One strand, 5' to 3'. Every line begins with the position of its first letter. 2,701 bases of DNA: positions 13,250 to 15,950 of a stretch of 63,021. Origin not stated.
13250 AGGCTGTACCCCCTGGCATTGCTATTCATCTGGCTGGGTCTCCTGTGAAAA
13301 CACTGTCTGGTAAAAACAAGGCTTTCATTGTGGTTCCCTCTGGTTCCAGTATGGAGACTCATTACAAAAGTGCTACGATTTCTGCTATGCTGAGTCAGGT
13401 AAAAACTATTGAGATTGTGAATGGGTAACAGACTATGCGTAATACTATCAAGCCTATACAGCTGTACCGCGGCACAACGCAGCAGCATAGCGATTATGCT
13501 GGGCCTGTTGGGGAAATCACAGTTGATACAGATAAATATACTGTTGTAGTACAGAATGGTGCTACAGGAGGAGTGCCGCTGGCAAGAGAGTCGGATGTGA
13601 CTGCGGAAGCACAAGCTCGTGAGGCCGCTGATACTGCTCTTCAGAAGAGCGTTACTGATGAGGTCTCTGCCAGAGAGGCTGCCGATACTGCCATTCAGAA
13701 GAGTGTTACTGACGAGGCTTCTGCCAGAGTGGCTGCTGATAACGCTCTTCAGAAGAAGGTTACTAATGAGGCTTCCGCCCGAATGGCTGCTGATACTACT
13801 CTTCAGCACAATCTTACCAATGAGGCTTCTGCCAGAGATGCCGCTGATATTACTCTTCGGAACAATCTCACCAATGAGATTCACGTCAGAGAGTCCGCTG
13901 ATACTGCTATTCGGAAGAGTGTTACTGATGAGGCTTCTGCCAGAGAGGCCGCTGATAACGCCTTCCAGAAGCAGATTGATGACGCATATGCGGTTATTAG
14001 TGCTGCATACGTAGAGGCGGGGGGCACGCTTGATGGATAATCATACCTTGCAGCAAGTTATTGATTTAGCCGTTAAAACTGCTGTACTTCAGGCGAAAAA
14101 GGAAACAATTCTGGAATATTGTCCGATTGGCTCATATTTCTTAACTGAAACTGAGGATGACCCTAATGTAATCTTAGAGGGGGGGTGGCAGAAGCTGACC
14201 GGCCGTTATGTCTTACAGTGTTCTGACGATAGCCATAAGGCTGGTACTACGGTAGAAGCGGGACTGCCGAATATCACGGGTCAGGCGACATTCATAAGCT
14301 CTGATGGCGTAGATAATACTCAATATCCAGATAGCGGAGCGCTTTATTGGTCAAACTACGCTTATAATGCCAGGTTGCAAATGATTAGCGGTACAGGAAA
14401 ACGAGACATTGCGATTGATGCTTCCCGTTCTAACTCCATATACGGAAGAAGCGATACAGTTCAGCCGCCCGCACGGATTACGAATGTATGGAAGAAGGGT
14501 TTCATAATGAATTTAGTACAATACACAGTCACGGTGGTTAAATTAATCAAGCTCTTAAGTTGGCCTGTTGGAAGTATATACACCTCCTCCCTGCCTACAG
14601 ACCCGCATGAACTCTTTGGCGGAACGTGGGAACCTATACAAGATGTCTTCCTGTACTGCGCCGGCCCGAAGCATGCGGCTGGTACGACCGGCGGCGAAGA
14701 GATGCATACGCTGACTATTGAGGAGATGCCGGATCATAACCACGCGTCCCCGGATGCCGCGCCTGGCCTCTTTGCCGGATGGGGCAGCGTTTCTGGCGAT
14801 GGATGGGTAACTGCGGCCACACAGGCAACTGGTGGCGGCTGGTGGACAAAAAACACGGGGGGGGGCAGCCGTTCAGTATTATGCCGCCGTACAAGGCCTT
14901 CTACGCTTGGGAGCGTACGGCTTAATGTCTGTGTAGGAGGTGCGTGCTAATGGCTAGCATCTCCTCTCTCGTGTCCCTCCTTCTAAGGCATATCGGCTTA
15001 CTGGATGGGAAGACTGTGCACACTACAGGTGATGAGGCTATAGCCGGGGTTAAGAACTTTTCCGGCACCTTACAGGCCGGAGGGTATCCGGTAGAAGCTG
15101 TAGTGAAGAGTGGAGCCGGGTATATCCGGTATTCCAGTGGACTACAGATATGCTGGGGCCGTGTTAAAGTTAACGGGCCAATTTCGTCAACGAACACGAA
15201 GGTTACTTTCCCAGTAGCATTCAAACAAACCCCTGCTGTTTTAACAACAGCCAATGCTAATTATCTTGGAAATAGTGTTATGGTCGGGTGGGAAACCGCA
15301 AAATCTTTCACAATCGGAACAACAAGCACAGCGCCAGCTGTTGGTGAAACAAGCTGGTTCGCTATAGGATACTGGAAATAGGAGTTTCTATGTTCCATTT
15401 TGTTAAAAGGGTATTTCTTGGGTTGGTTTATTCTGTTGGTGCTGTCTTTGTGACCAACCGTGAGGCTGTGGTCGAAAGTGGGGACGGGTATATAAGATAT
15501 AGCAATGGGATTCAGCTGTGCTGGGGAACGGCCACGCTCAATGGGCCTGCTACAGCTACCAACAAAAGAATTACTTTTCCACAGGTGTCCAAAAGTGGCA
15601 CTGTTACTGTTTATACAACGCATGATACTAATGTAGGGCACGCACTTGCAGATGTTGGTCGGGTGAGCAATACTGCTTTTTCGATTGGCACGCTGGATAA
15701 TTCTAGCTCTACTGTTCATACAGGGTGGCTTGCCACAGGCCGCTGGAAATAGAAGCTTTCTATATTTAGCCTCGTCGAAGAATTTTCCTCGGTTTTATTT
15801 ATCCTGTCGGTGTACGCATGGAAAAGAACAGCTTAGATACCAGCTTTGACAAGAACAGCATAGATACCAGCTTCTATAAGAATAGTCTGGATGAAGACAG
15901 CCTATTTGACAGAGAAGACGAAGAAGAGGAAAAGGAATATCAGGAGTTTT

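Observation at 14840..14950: G9 homopolymer frameshifts the conserved C-terminus of a tail-collar fibre gene: candidate phase-variable or recoding site.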

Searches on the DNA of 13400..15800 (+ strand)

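Call 4: search_dna_similar(query=window:13400-15800:+, collection=phages, mode=near)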
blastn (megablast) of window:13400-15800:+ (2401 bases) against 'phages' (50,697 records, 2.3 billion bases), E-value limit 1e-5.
No match.

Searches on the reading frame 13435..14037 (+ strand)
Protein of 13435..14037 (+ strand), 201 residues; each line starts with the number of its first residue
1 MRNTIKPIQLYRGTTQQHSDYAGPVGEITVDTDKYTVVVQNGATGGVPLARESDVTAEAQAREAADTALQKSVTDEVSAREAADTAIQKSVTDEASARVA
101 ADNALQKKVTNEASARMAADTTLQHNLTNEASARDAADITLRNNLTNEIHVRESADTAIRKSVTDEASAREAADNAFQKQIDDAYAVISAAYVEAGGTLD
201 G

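Call 3: search_protein_families(library=pfam, proteins=[window:13435-14037:+], max_evalue=1)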
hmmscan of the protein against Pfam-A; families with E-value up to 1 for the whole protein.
window:13435-14037:+ (201 aa): 3 families
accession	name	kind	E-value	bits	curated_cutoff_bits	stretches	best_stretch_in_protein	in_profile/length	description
PF18454.7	Mtd_N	-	6e-10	39.3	26.3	1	8-44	1-37/37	Major tropism determinant N-terminal domain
PF14954.12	LIX1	-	0.00018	21.4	27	2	124-174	73-122/249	Limb expression 1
PF22340.1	TubZ_C_3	-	0.94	10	27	0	50-89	8-47/88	Tubulin-like protein TubZ, C-terminal domain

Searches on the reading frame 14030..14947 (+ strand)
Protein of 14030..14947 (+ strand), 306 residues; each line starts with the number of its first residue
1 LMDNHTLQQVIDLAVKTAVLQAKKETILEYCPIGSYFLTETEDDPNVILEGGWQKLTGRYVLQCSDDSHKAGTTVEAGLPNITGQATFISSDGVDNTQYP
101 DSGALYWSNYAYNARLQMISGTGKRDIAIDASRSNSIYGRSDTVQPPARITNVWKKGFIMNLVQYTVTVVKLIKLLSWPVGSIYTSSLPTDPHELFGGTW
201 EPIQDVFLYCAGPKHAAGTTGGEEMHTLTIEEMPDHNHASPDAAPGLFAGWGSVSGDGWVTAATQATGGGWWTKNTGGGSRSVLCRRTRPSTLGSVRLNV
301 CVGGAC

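Call 3: search_protein_families(library=pfam, proteins=[window:14030-14947:+], max_evalue=1)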
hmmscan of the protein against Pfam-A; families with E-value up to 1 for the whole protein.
window:14030-14947:+ (306 aa): 1 family
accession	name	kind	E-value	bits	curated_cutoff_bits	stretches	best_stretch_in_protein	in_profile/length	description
PF21939.1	Gp10_C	-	1.3e-12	49.2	27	1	177-240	5-79/139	Baseplate structural protein Gp10, C-terminal domain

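Call 9: find_encoding_contigs(protein=window:14033-14947:+, flank=10000, max_places=10)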
Protein window:14033-14947:+ (305 aa): 14 contigs read that carry it; 5 places shown.
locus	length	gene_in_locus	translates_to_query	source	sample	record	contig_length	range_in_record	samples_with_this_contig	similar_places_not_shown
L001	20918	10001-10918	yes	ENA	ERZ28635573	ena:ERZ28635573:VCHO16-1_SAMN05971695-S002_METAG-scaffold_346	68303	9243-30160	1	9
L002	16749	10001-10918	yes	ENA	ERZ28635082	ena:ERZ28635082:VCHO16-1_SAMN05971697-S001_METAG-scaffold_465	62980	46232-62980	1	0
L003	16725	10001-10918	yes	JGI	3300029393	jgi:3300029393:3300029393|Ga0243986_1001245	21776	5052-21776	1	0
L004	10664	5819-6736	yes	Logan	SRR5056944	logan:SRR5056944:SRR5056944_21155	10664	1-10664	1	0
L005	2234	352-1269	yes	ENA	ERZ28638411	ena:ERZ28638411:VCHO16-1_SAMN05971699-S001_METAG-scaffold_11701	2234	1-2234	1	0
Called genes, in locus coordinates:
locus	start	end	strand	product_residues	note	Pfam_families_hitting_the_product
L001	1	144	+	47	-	-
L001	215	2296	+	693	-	PF03477:ATP-cone, PF13597:NRDD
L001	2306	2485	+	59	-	PF13597:NRDD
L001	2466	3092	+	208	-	PF16754:Pesticin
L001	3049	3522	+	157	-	PF00383:dCMP_cyt_deam_1, PF14437:MafB19-deam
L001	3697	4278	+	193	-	-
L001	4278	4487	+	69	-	-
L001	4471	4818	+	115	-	-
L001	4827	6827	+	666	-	-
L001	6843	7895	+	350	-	PF18454:Mtd_N, PF03406:Phage_fiber_2 (faint)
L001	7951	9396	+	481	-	-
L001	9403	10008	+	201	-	-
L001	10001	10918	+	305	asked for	PF21939:Gp10_C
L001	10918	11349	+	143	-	PF21882:Gp53-like_C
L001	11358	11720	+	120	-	-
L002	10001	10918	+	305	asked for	PF21939:Gp10_C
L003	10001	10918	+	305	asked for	PF21939:Gp10_C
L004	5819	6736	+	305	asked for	PF21939:Gp10_C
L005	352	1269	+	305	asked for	PF21939:Gp10_C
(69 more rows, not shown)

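Call 11: list_cluster_members(proteins=[window:14033-14947:+, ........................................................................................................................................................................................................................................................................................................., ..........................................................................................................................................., window:14507-14947:+])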
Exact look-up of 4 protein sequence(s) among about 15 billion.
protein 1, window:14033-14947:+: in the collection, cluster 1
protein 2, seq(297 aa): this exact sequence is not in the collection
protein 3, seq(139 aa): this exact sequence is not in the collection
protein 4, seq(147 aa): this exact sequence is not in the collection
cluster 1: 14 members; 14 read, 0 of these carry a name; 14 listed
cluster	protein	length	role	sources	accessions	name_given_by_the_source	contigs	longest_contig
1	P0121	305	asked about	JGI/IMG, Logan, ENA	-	-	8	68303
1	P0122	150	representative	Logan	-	-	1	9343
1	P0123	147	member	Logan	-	-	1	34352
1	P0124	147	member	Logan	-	-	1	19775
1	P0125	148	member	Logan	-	-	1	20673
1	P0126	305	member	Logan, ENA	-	-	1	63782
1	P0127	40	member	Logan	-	-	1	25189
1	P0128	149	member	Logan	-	-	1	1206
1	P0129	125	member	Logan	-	-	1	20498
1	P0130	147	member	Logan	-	-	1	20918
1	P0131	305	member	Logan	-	-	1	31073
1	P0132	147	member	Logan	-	-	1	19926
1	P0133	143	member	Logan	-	-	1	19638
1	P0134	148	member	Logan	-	-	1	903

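Call 17: find_encoding_contigs(protein=P0124, flank=3000, max_places=4)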
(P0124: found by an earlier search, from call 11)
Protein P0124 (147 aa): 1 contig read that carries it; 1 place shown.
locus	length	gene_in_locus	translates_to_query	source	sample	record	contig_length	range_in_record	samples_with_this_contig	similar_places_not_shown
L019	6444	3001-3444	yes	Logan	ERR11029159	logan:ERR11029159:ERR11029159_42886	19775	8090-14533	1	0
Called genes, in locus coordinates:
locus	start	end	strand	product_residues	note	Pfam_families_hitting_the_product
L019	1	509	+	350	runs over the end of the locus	PF18454:Mtd_N, PF03406:Phage_fiber_2 (faint)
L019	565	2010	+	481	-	-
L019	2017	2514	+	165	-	-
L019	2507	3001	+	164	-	-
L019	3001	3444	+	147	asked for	PF21939:Gp10_C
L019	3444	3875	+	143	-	PF21882:Gp53-like_C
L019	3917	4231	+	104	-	PF21882:Gp53-like_C (weak)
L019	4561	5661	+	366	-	PF13306:LRR_5 (faint)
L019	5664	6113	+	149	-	-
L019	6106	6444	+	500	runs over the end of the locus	-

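Call 18: find_encoding_contigs(protein=P0122, flank=3000, max_places=4)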
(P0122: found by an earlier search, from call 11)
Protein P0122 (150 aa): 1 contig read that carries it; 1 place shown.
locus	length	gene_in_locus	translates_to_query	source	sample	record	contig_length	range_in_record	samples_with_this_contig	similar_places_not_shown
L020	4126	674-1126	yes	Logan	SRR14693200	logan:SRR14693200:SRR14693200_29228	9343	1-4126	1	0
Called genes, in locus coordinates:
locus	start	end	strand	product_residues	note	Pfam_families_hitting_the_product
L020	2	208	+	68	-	?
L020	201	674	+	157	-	-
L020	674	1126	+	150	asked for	PF21939:Gp10_C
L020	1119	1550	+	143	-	PF21882:Gp53-like_C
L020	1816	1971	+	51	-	-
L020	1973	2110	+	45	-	-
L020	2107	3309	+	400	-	PF13306:LRR_5 (weak)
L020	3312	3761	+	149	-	-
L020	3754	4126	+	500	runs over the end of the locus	-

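Call 31: find_encoding_contigs(protein=P0133, flank=3000, max_places=3)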
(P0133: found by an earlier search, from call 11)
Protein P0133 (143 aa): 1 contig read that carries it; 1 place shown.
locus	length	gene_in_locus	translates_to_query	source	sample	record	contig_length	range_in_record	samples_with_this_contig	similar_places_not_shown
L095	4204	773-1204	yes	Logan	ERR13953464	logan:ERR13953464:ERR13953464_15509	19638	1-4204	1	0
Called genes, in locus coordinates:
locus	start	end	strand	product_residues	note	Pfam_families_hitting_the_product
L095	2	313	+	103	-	?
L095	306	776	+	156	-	-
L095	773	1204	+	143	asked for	PF21939:Gp10_C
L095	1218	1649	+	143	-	PF21882:Gp53-like_C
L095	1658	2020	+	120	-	PF21882:Gp53-like_C (weak)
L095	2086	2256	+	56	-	-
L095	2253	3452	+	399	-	PF13306:LRR_5 (weak)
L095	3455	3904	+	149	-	-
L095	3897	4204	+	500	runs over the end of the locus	-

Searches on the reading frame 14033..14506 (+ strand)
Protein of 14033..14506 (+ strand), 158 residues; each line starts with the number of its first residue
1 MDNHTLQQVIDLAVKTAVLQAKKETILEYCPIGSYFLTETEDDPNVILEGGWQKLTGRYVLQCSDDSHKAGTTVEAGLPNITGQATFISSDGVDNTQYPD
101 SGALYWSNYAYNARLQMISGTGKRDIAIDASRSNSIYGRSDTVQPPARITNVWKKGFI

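Call 6: search_protein_families(library=pfam, proteins=[window:14033-14506:+], max_evalue=1)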
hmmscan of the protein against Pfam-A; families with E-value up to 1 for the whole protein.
seq(158 aa): 0 families
